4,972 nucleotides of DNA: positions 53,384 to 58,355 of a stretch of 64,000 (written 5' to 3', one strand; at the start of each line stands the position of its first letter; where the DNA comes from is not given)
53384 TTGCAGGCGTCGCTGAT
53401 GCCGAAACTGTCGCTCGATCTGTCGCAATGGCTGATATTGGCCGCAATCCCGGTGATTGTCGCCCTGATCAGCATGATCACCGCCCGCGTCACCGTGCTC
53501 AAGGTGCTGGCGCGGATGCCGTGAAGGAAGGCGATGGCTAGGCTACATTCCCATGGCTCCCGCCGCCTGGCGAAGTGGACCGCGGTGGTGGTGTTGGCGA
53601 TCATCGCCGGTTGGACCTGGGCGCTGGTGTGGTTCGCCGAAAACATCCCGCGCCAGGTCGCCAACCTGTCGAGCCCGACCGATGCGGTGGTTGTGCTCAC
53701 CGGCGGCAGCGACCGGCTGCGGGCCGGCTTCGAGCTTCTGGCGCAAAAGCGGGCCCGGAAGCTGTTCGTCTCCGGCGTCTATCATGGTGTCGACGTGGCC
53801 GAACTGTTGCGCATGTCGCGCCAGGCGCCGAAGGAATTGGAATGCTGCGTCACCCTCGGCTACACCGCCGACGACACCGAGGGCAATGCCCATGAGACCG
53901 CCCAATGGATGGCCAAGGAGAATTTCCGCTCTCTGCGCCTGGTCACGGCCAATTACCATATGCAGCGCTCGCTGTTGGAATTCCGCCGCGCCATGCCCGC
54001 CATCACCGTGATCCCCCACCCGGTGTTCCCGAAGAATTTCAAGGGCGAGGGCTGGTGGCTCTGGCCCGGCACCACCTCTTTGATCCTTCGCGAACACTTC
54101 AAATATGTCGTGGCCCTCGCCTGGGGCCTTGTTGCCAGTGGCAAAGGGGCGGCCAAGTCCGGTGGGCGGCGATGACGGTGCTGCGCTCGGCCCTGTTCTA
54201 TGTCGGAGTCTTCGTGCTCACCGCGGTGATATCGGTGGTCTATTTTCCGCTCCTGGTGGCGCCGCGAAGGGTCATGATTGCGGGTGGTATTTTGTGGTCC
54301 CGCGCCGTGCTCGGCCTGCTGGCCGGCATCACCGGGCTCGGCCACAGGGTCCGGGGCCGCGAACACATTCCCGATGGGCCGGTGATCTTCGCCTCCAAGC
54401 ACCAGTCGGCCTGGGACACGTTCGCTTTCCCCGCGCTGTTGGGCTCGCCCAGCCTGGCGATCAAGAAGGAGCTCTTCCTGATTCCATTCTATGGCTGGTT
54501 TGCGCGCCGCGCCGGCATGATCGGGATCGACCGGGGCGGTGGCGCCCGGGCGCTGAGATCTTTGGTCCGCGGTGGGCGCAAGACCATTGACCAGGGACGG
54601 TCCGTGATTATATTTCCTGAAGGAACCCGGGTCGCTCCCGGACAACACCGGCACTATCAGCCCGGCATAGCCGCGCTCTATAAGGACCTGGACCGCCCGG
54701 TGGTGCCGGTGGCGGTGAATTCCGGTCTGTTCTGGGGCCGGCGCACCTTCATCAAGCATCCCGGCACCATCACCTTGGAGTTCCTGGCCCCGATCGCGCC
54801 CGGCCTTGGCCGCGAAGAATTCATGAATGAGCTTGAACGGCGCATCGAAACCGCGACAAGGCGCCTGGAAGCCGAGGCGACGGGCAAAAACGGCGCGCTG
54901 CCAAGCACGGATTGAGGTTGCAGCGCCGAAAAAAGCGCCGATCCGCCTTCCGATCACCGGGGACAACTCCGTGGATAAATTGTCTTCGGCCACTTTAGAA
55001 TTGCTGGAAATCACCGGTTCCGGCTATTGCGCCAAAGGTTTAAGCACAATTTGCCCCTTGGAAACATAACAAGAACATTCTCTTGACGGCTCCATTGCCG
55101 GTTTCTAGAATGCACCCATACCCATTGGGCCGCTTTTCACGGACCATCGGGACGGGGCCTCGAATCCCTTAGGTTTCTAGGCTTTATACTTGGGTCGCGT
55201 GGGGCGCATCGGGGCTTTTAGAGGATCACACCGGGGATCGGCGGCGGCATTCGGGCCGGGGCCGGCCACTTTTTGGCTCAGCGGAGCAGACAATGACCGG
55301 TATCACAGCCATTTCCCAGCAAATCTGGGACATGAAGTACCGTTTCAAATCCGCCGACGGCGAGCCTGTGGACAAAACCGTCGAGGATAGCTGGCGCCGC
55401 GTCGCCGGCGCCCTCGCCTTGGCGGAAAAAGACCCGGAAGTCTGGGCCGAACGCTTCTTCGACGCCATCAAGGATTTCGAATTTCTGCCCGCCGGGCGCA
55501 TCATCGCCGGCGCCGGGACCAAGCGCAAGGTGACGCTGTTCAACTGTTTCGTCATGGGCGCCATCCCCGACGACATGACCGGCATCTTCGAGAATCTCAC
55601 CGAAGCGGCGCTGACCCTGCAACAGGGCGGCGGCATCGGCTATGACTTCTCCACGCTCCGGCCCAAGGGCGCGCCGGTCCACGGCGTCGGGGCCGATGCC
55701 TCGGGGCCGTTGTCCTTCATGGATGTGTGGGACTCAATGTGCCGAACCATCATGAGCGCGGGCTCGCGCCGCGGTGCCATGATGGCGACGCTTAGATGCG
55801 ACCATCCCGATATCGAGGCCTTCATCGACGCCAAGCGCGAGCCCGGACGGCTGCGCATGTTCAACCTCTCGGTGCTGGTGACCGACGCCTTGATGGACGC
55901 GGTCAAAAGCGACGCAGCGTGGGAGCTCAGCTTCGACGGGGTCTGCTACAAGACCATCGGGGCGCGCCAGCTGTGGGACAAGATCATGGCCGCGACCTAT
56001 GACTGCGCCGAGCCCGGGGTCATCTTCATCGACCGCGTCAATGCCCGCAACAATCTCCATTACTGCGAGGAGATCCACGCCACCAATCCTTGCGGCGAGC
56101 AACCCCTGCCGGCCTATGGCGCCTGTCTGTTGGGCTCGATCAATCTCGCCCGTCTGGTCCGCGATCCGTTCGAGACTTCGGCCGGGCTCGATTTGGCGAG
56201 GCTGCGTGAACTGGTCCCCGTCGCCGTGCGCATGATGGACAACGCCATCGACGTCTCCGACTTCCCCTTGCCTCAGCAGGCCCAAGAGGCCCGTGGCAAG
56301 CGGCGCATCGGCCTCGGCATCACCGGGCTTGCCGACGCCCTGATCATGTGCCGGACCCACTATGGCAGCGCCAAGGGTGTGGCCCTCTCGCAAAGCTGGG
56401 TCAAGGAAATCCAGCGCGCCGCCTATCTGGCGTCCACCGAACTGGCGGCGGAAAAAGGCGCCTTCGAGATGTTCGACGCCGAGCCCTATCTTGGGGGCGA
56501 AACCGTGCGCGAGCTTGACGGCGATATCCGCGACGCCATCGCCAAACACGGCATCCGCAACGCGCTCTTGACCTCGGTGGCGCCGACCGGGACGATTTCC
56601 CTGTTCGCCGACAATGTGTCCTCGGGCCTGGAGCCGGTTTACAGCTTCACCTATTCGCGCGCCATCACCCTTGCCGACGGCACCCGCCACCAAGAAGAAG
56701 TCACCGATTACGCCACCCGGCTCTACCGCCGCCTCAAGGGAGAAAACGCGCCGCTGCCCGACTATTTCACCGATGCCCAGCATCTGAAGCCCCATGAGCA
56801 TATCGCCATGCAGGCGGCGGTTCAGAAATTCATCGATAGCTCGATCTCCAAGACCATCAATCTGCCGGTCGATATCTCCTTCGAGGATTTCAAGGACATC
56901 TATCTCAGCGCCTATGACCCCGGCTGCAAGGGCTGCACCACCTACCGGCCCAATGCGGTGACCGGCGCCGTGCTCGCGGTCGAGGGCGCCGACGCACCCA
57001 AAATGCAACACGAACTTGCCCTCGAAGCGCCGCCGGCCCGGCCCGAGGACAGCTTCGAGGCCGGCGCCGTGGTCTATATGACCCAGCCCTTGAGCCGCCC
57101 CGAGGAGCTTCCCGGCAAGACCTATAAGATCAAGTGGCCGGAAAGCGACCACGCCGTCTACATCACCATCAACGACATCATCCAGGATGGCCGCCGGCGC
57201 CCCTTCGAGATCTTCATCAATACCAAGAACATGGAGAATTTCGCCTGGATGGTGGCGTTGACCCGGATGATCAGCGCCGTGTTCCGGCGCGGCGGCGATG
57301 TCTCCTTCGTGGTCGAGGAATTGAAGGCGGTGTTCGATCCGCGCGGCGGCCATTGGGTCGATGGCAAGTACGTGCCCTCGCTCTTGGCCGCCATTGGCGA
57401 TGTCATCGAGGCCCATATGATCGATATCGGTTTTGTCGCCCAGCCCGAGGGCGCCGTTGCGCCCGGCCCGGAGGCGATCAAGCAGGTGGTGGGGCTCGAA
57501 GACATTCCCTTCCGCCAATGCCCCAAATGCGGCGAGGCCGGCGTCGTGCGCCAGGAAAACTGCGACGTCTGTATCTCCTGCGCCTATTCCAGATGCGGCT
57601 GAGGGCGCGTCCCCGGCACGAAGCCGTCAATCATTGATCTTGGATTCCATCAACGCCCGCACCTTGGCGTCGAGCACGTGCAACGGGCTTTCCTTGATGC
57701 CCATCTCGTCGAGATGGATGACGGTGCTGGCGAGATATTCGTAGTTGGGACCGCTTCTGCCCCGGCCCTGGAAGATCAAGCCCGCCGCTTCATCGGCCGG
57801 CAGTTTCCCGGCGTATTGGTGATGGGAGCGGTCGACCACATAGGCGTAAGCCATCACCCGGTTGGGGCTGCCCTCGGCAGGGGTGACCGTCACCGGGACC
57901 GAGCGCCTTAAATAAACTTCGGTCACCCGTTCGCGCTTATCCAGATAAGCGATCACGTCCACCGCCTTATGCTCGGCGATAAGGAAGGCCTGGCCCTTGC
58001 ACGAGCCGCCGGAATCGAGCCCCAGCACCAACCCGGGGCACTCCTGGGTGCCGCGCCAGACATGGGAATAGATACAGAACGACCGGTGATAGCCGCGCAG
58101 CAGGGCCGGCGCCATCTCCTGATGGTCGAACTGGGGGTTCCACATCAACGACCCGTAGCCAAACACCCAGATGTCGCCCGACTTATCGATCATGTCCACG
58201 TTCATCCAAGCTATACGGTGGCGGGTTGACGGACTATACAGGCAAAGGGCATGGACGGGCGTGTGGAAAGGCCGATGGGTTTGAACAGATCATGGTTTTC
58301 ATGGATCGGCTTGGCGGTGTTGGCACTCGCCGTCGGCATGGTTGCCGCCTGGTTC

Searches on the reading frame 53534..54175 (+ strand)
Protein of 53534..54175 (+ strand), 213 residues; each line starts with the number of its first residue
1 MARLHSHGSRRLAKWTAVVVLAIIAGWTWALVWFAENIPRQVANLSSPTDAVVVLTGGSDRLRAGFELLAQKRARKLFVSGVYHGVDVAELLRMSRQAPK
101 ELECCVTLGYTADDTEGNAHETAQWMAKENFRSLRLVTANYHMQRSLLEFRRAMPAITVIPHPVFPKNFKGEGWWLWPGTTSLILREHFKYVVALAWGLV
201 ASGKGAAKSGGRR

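Call 33: search_protein_families(library=pfam, proteins=[window:53534-54175:+], max_evalue=0.00001)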
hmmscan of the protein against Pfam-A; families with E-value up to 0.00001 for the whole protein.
window:53534-54175:+ (213 aa): 1 family
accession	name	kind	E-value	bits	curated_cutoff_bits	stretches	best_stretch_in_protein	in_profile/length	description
PF02698.23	DUF218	-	1.7e-15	57.5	27.6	1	50-188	1-131/133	DUF218 domain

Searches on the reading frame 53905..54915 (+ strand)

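Call 33: search_protein_families(library=pfam, proteins=[window:53905-54915:+], max_evalue=0.00001)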
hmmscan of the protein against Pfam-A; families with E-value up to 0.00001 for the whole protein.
window:53905-54915:+ (336 aa): 1 family
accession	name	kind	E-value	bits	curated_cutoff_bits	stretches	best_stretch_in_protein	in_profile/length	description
PF01553.26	Acyltransferase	-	2.6e-23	82.7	23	1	148-271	3-131/132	Acyltransferase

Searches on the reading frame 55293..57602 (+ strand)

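Call 33: search_protein_families(library=pfam, proteins=[window:55293-57602:+], max_evalue=0.00001)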
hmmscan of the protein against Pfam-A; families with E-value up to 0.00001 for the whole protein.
window:55293-57602:+ (769 aa): 3 families
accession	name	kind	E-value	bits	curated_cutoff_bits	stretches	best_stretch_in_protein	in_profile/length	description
PF02867.20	Ribonuc_red_lgC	-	1.5e-124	417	23.9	1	84-551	2-523/523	Ribonucleotide reductase, barrel domain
PF00317.26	Ribonuc_red_lgN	-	5.5e-15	55.6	28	1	5-78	4-76/77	Ribonucleotide reductase, all-alpha domain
PF12637.14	TSCPD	-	1.7e-11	44.7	22.8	1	610-709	2-88/88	TSCPD domain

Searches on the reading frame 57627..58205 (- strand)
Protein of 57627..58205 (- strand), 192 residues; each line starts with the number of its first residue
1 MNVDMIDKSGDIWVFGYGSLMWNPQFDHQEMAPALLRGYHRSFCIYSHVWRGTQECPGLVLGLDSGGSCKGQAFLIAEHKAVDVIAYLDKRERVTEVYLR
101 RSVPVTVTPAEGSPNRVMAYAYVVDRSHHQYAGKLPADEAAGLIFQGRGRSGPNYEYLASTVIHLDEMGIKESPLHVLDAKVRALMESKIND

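Call 33: search_protein_families(library=pfam, proteins=[window:57627-58205:-], max_evalue=0.00001)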
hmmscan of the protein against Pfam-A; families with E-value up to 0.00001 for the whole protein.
window:57627-58205:- (192 aa): 2 families
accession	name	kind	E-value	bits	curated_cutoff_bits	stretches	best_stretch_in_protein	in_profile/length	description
PF04752.17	ChaC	-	2e-42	145.6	21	1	12-183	1-174/176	ChaC-like protein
PF06094.17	GGACT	-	6.8e-09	36.8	22.8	1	14-126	1-104/120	Gamma-glutamyl cyclotransferase, AIG2-like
